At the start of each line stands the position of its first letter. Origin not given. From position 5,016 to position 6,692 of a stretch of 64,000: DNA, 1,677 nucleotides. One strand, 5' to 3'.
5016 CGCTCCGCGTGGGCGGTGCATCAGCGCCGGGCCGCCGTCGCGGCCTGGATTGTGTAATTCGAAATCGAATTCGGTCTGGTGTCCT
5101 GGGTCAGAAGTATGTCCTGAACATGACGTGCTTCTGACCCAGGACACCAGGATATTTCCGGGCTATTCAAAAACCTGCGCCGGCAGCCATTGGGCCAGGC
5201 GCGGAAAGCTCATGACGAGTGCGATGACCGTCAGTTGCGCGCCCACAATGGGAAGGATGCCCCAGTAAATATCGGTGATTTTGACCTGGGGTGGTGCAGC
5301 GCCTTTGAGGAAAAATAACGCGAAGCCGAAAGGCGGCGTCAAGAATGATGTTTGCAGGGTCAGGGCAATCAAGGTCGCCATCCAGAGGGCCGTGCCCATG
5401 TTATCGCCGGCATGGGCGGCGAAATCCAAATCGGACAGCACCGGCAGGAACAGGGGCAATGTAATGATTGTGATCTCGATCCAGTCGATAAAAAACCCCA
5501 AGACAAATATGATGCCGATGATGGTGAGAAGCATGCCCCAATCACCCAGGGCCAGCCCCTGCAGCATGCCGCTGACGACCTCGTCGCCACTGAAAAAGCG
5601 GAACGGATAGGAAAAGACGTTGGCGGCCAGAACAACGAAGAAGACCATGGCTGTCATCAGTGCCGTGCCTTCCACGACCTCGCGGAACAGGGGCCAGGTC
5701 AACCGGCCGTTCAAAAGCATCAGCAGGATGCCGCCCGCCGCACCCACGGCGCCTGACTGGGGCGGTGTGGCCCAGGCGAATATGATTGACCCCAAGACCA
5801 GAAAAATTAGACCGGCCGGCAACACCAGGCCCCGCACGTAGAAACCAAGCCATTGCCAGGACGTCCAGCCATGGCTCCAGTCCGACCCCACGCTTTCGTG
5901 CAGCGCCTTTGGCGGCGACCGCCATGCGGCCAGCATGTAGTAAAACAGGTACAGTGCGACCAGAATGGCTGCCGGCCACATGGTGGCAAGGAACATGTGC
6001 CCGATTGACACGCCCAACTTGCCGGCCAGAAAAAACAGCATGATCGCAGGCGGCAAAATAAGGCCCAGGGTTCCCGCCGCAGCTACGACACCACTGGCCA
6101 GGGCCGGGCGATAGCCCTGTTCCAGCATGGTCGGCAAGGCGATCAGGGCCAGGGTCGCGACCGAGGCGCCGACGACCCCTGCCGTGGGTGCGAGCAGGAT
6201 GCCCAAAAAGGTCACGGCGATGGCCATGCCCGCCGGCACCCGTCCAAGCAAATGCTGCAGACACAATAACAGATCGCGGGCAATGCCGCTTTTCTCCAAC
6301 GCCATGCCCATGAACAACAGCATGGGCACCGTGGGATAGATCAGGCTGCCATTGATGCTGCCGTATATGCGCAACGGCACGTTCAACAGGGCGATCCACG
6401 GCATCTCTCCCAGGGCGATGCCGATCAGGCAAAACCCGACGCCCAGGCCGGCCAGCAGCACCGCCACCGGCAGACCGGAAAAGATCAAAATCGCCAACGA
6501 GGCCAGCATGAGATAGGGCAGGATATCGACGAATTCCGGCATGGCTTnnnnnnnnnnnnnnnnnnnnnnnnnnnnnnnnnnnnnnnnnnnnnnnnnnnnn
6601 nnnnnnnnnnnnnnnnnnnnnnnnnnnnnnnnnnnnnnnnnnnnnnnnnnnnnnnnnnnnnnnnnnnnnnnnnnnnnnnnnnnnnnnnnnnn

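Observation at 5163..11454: Hybrid efflux/TRAP operon: MFP - RND::DctQ - DctM with no dctP and no outer-membrane factor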

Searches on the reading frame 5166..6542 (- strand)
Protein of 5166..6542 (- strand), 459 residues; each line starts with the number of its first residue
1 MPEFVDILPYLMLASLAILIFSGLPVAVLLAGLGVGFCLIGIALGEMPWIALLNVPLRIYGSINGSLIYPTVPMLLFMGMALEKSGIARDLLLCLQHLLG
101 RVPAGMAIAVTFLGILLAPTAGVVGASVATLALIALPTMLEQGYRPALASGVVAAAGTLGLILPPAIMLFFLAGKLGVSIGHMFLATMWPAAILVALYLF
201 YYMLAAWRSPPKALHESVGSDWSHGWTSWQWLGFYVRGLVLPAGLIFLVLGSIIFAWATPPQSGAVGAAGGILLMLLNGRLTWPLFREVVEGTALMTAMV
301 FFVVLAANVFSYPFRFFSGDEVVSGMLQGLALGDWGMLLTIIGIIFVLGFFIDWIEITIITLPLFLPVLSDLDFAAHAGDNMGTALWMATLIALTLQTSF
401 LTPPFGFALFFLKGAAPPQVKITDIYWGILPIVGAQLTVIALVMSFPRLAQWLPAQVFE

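Call 5: search_protein_families(library=pfam, proteins=[window:5166-6542:-], max_evalue=0.01)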
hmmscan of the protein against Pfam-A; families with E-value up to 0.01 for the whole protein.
window:5166-6542:- (459 aa): 1 family
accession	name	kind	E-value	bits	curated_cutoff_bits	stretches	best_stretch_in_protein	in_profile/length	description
PF06808.19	DctM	-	1.5e-56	192.5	23.8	1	13-448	1-412/413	Tripartite ATP-independent periplasmic transporter, DctM component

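Call 6: search_protein_families(library=ncbifam, proteins=[window:5166-6542:-], max_evalue=0.001)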
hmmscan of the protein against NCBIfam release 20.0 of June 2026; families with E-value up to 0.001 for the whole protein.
window:5166-6542:- (459 aa): 2 families
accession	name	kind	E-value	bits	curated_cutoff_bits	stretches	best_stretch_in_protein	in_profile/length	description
TIGR00786.1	dctM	subfamily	4.1e-61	206.9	268.45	1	24-454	2-405/405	TRAP transporter large permease subunit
NF011634.1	PRK15060.1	equivalog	1.6e-14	53.8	800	1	17-449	2-416/425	2,3-diketo-L-gulonate TRAP transporter large permease YiaN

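Call 14: find_homologous_proteins(query=window:5166-6542:-, max_evalue=1e-10)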
Query window:5166-6542:- (459 aa): 7951 proteins with E <= 1e-10 among 8000 candidates; the best 120 are listed.
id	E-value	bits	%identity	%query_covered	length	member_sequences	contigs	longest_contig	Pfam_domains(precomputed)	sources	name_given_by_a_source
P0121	6.3e-280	947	97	100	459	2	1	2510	PF06808.19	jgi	jgi:tripartite ATP-independent transporter DctM subunit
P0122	1.1e-263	893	91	100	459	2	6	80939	PF06808.19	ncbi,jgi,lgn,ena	-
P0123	2.0e-261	886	91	100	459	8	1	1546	PF06808.19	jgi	jgi:tripartite ATP-independent transporter DctM subunit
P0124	5.5e-261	885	91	100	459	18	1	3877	PF06808.19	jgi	-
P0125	5.2e-250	848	89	100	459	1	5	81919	PF06808.19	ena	-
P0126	3.7e-246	836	87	100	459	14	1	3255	PF06808.19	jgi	-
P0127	1.2e-243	827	86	100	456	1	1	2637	PF06808.19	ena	-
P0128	3.4e-242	823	85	100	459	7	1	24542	PF06808.19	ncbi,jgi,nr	ncbi:MAG: TRAP transporter large permease subunit [Alphaproteobacteria bacterium]|jgi:tripartite ATP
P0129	2.1e-238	810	84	100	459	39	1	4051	PF06808.19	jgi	-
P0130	6.6e-236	802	84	100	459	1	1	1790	PF06808.19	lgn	-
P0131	3.1e-229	780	81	100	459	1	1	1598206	PF06808.19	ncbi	-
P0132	1.9e-223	761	79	100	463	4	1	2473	PF06808.19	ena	-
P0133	1.2e-206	705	81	95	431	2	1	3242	PF06808.19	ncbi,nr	ncbi:MAG: TRAP transporter large permease subunit, partial [Alphaproteobacteria bacterium]|nr:TRAP t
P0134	1.3e-193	662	71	99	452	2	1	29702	PF06808.19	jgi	jgi:tripartite ATP-independent transporter DctM subunit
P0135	7.5e-191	653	70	100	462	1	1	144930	PF06808.19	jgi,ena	-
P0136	1.7e-190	652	72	99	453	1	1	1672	PF06808.19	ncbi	-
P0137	6.6e-189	647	70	99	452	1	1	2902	PF06808.19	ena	-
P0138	1.8e-187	642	70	99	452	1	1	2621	PF06808.19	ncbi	-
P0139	8.0e-183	627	70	99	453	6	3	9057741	PF06808.19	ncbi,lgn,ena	-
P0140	9.5e-180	617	64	99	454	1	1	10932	PF06808.19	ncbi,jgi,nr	ncbi:MAG: TRAP transporter large permease subunit [Rhodospirillaceae bacterium]|jgi:tripartite ATP-i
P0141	1.9e-178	612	67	99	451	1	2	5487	PF06808.19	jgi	jgi:tripartite ATP-independent transporter DctM subunit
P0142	4.7e-178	611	69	95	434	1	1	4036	PF06808.19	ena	-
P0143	6.1e-177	607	64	99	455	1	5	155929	PF06808.19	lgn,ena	-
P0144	6.3e-176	604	67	99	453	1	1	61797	PF06808.19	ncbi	ncbi:MAG: TRAP transporter large permease subunit [Alphaproteobacteria bacterium]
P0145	6.5e-176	604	65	99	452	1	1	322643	PF06808.19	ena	-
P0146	1.4e-175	603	67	99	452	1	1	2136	PF06808.19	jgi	-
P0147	2.0e-174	599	65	99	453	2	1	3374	PF06808.19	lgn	-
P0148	2.5e-174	599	65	99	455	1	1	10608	PF06808.19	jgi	jgi:tripartite ATP-independent transporter DctM subunit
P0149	6.9e-171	587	65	99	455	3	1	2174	PF06808.19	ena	-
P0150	3.7e-168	578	63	98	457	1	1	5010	PF06808.19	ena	-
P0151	2.8e-163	562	60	99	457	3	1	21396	PF06808.19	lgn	-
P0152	1.8e-161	556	61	99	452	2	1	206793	PF06808.19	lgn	-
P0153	3.3e-161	556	59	99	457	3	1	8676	PF06808.19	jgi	-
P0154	4.9e-161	555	60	100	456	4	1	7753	PF06808.19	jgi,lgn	jgi:tripartite ATP-independent transporter DctM subunit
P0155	3.0e-160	552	58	99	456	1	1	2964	PF06808.19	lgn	-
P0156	7.8e-160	551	60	99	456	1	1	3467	PF06808.19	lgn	-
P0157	1.0e-159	551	60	99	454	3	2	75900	PF06808.19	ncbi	ncbi:MAG: TRAP transporter large permease subunit [Burkholderiaceae bacterium]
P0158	2.4e-159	549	59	99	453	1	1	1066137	PF06808.19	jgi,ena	-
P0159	2.6e-159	549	59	99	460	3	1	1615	PF06808.19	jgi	jgi:tripartite ATP-independent transporter DctM subunit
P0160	2.5e-158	546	58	99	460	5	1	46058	PF06808.19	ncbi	-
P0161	2.0e-157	543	60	98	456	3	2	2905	PF06808.19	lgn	-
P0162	4.1e-157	542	58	99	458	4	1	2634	PF06808.19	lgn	-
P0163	4.4e-157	542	58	100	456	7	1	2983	PF06808.19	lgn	-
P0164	5.8e-157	542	57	99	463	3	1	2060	PF06808.19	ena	-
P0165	5.9e-157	542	60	99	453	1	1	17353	PF06808.19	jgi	jgi:tripartite ATP-independent transporter DctM subunit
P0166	2.2e-156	540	60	99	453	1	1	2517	PF06808.19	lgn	-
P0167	2.4e-156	540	62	95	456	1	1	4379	PF06808.19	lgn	-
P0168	2.7e-156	539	59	99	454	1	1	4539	PF06808.19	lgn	-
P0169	4.2e-156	539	58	99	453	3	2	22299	PF06808.19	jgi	jgi:tripartite ATP-independent transporter DctM subunit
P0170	1.0e-155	537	62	95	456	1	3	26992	PF06808.19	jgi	jgi:tripartite ATP-independent transporter DctM subunit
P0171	1.8e-155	537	61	95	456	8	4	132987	PF06808.19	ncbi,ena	-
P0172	7.5e-155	535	58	100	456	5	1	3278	PF06808.19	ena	-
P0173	8.0e-155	535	57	100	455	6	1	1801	PF06808.19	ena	-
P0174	1.3e-154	534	62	95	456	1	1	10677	PF06808.19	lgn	-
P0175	1.6e-154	533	58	99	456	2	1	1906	PF06808.19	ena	-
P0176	2.0e-154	533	61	95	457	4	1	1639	PF06808.19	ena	-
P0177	2.1e-154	533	59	99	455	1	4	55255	PF06808.19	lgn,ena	-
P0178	2.6e-154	533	61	95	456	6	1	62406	PF06808.19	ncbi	-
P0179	4.9e-154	532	57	99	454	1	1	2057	PF06808.19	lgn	-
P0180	5.6e-154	532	59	99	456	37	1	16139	PF06808.19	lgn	-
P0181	6.0e-154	532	58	99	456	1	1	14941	PF06808.19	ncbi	-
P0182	7.7e-154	531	62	99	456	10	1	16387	PF06808.19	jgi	jgi:tripartite ATP-independent transporter DctM subunit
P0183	8.4e-154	531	62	99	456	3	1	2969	PF06808.19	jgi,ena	-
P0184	2.5e-153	530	59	98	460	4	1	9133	PF06808.19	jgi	-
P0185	2.9e-153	529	61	99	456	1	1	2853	PF06808.19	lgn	-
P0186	2.9e-153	529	58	99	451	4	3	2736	PF06808.19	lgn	-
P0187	3.2e-153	529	57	100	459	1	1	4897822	PF06808.19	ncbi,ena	-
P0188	3.2e-153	529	62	99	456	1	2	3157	PF06808.19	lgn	-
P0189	4.8e-153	529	61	99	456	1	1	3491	PF06808.19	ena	-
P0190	5.0e-153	529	59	99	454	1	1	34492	PF06808.19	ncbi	ncbi:MAG: TRAP transporter large permease subunit [Pseudomonadota bacterium]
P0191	8.0e-153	528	57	99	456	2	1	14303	PF06808.19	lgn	-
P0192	9.7e-153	528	61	95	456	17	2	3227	PF06808.19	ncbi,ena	-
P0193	1.7e-152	527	59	99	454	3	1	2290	PF06808.19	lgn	-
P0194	1.9e-152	527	61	99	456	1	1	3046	PF06808.19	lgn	-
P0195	2.1e-152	527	61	99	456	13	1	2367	PF06808.19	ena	-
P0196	2.5e-152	526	59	99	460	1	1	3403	PF06808.19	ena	-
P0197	3.1e-152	526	58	99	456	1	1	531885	PF06808.19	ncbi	ncbi:MAG: TRAP transporter large permease subunit [Burkholderiaceae bacterium]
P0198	4.8e-152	525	59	99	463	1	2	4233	PF06808.19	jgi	-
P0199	6.2e-152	525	58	100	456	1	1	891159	PF06808.19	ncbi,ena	-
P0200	7.0e-152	525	59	99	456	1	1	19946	PF06808.19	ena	-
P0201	7.1e-152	525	61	99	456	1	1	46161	PF06808.19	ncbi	-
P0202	1.0e-151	524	62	99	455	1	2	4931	PF06808.19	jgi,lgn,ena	jgi:tripartite ATP-independent transporter DctM subunit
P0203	1.1e-151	524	61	99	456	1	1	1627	PF06808.19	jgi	jgi:tripartite ATP-independent transporter DctM subunit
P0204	3.3e-151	523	58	99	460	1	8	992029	PF06808.19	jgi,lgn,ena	-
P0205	3.3e-151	523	59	99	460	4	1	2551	PF06808.19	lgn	-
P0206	5.6e-151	522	59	96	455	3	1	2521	PF06808.19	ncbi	-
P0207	5.8e-151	522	58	99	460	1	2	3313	PF06808.19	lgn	-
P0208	6.0e-151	522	58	99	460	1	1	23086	PF06808.19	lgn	-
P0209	1.2e-150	521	61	99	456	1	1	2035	PF06808.19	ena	-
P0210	1.6e-150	520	60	98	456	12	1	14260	PF06808.19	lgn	-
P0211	2.0e-150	520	59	99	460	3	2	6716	PF06808.19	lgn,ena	-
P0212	4.6e-150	519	58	99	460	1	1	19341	PF06808.19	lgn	-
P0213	1.1e-149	518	58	99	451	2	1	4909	PF06808.19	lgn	-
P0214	1.3e-149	517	57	99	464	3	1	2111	PF06808.19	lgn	-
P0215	1.5e-149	517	59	99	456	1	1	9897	PF06808.19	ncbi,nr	ncbi:MAG: TRAP transporter large permease subunit [Alphaproteobacteria bacterium]|nr:TRAP transporte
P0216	2.0e-149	517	59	95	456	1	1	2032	PF06808.19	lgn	-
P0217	4.5e-149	516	58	98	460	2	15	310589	PF06808.19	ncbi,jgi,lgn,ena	-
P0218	5.1e-149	515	57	99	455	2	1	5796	PF06808.19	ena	-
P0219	6.5e-149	515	56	98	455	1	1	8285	PF06808.19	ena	-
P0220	7.4e-149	515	56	99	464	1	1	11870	PF06808.19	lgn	-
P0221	7.8e-149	515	60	100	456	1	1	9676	PF06808.19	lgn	-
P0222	1.6e-148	514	57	99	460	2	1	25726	PF06808.19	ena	-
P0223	2.0e-148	513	56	99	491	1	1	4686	PF06808.19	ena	-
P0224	2.8e-148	513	57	99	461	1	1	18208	PF06808.19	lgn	-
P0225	2.8e-148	513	58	99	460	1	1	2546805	PF06808.19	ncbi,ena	-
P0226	3.0e-148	513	57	99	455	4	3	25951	PF06808.19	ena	-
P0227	3.2e-148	513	57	99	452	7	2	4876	PF06808.19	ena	-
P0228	1.0e-147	511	58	100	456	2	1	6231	PF06808.19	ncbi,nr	ncbi:MAG: TRAP transporter large permease subunit [Rhizobiales bacterium]|nr:TRAP transporter large 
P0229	1.1e-147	511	57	99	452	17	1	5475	PF06808.19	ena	-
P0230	1.3e-147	511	59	99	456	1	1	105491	PF06808.19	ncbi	-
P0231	1.5e-147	511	60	99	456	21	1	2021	PF06808.19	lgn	-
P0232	2.3e-147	510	57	99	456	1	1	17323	PF06808.19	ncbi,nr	ncbi:MAG: TRAP transporter large permease subunit [Gammaproteobacteria bacterium]|nr:TRAP transporte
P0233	4.4e-147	509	60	99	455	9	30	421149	PF06808.19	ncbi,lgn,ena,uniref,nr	ncbi:TRAP transporter large permease subunit [Reyranella aquatilis]|uniref:TRAP transporter large pe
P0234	1.4e-146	507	57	99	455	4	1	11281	PF06808.19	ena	-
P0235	1.4e-146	507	56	99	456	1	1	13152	PF06808.19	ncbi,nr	ncbi:C4-dicarboxylate ABC transporter [Chromatiales bacterium (ex Bugula neritina AB1)]|nr:C4-dicarb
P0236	1.6e-146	507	56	98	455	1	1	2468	PF06808.19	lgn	-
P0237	1.9e-146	507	60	99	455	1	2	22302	PF06808.19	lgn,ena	-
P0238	1.9e-146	507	58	96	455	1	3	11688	PF06808.19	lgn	-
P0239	6.1e-146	505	58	98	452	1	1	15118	PF06808.19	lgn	-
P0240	7.5e-146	505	59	99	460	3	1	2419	PF06808.19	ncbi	ncbi:MAG: TRAP transporter large permease subunit [Pseudomonadota bacterium]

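Call 15: find_encoding_contigs(protein=P0139, flank=8000, max_places=1)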
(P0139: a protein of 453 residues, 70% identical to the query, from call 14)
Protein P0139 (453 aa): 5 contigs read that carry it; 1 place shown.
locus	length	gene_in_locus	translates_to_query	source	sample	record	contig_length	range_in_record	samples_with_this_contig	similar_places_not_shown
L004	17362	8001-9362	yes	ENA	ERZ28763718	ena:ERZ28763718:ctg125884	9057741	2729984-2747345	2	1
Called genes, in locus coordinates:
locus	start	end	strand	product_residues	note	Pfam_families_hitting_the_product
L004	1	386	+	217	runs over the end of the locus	PF00775:Dioxygenase_C, PF13620:CarboxypepD_reg (faint)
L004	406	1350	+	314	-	PF03069:FmdA_AmdA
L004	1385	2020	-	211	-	PF00903:Glyoxalase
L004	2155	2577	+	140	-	PF13340:DUF4096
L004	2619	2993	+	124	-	PF01609:DDE_Tnp_1, PF13586:DDE_Tnp_1_2 (weak)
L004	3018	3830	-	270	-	PF12146:Hydrolase_4, PF00561:Abhydrolase_1, PF12697:Abhydrolase_6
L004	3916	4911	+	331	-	PF03308:MeaB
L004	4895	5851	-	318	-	PF09982:LpxR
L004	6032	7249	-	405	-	PF02515:CoA_transf_3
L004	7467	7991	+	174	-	PF04290:DctQ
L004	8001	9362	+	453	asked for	PF06808:DctM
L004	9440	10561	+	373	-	PF00296:Bac_luciferase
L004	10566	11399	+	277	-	PF23169:HalD (weak)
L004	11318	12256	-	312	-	PF13384:HTH_23 (weak), PF12762:DDE_Tnp_IS1595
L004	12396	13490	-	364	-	PF00563:EAL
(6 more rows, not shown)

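Call 16: find_encoding_contigs(protein=P0135, flank=8000, max_places=1)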
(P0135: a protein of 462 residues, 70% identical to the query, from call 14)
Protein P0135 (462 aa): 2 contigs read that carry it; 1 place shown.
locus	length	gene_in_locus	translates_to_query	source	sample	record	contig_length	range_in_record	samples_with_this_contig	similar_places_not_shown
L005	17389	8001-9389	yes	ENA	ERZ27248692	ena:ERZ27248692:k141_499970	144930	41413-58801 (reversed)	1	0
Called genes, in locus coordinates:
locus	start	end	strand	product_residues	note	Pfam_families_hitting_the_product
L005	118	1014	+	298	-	PF00190:Cupin_1 (faint), PF07883:Cupin_2 (weak), PF02311:AraC_binding (faint), PF07883:Cupin_2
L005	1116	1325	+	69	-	PF07311:Dodecin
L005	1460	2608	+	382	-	PF00884:Sulfatase, PF01663:Phosphodiest (weak), PF16347:SGSH_C, PF12411:Choline_sulf_C (weak)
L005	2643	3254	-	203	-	-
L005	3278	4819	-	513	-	PF00221:Lyase_aromatic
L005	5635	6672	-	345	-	PF26363:Phospholipase-like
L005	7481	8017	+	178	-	PF04290:DctQ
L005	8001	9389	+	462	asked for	PF06808:DctM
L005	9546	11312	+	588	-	PF02776:TPP_enzyme_N, PF00205:TPP_enzyme_M, PF02775:TPP_enzyme_C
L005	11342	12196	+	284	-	PF00753:Lactamase_B (faint), PF13483:Lactamase_B_3, PF12706:Lactamase_B_2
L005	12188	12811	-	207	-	PF02979:NHase_alpha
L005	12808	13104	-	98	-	PF02211:NHase_beta_C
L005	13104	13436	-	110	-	PF21006:NHase_beta_N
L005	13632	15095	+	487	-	PF00501:AMP-binding, PF13193:AMP-binding_C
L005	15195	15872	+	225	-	PF00857:Isochorismatase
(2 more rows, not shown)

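Call 17: find_encoding_contigs(protein=P0187, flank=8000, max_places=1)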
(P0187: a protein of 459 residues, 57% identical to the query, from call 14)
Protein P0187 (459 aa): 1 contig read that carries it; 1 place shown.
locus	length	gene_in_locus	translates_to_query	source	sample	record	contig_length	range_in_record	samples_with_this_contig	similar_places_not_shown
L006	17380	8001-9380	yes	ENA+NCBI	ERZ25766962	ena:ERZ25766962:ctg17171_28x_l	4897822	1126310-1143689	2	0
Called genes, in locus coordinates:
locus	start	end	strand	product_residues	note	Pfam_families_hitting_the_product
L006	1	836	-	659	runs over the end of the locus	-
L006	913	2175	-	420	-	PF02771:Acyl-CoA_dh_N, PF02770:Acyl-CoA_dh_M, PF00441:Acyl-CoA_dh_1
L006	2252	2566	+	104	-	PF03992:ABM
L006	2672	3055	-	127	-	PF07110:EthD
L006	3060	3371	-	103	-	PF08827:DUF1805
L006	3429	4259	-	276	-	PF05721:PhyH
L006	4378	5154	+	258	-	PF00106:adh_short, PF08659:KR, PF13561:adh_short_C2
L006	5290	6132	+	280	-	PF13560:HTH_31, PF01381:HTH_3, PF12844:HTH_19 (weak), PF17765:MLTR_LBD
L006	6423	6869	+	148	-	PF13474:SnoaL_3 (weak), PF14534:DUF4440, PF12680:SnoaL_2 (faint)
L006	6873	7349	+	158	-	PF11578:DUF3237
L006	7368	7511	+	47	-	-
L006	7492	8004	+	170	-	PF04290:DctQ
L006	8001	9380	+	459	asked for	PF06808:DctM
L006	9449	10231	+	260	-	PF00596:Aldolase_II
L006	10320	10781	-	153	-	PF00583:Acetyltransf_1, PF13673:Acetyltransf_10, PF13508:Acetyltransf_7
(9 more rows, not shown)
